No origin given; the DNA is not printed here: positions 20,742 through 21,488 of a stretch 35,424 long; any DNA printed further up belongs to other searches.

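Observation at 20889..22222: AT-rich cassette: cytoplasmic EEP (DNase I-like) enzyme translationally coupled to an acidic 149-aa protein (candidate toxin/immunity or defence pair)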

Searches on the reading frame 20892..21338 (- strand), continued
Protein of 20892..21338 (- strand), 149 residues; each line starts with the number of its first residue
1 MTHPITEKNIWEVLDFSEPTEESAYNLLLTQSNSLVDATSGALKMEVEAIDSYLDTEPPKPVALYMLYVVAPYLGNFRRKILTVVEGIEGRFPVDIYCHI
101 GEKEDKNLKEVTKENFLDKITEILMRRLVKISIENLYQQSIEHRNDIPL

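Call 85: search_protein_families(library=pfam, proteins=[P0163, P0166, P0167, P0168, P0222, P0287, P0273], max_evalue=0.1)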
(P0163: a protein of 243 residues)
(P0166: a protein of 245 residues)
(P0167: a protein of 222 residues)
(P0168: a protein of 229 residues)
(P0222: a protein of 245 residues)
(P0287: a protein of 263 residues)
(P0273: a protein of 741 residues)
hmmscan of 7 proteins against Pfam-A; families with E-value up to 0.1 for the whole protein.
P0163 (243 aa): 0 families

P0166 (245 aa): 0 families

P0167 (222 aa): 1 family
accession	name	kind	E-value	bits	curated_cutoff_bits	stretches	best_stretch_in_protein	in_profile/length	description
PF12993.12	DUF3877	-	0.067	13.6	27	0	88-139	73-124/173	Domain of unknown function, E. rectale Gene description (DUF3877)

P0168 (229 aa): 1 family
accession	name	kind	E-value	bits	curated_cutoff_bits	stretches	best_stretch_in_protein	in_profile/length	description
PF02331.20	P35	-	0.0034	17.3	20.8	1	80-140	183-240/296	Apoptosis preventing protein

P0222 (245 aa): 3 families
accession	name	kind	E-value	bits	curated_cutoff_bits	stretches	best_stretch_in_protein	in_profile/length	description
PF19865.4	DUF6338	-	0.00031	20.8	26.5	1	143-234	119-202/205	Family of unknown function (DUF6338)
PF14438.12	SM-ATX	-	0.0033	18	29.8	1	161-231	14-80/81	Ataxin 2 SM domain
PF01423.28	LSM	-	0.036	14.2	23.4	1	158-182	6-30/66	LSM domain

P0287 (263 aa): 6 families
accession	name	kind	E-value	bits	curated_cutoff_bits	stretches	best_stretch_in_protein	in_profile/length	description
PF00523.23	Fusion_gly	-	0.00017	20.5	29.8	0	48-121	397-469/487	Fusion glycoprotein F0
PF22227.1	DNA_pol3_gamma_R_C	-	0.0055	17.6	26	0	73-113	25-64/84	DNA polymerase III gamma subunit-related, C-terminal domain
PF06743.20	FAST_1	-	0.019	15.3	27.4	0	225-246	13-34/72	FAST kinase-like protein, subdomain 1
PF16872.10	putAbiC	-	0.022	15.7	22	0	215-246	15-47/80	Putative phage abortive infection protein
PF02381.23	MraZ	-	0.022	15.1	23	0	69-107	31-69/72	MraZ protein, putative antitoxin-like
PF24436.2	INTS7_N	-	0.076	12.5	42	0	214-251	59-97/503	Integrator complex subunit 7, N-terminal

P0273 (741 aa): 8 families
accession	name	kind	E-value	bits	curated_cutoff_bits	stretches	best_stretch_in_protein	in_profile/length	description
PF00595.29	PDZ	-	2.4e-39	134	23.2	5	409-482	2-77/81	PDZ domain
PF17820.7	PDZ_6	-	4.3e-22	78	27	2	235-268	1-35/54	PDZ domain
PF13180.12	PDZ_2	-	6.5e-16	58.8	27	0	639-686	3-50/80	PDZ domain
PF19805.5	DUF6288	-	2e-06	27.7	26.3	0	237-273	6-42/402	Family of unknown function (DUF6288)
PF22042.2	EF-G_D2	-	0.00033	21.1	27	0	656-676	18-38/84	Elongation factor G domain 2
PF01253.27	SUI1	-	0.0012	19.7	25.5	0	352-384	18-50/77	Translation initiation factor SUI1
PF14685.13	PDZ_Tricorn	-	0.0025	18.2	25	0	248-279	39-68/88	Tricorn protease PDZ domain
PF24958.1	DUF7765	-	0.003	18.1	27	0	625-687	45-100/102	Domain of unknown function (DUF7765)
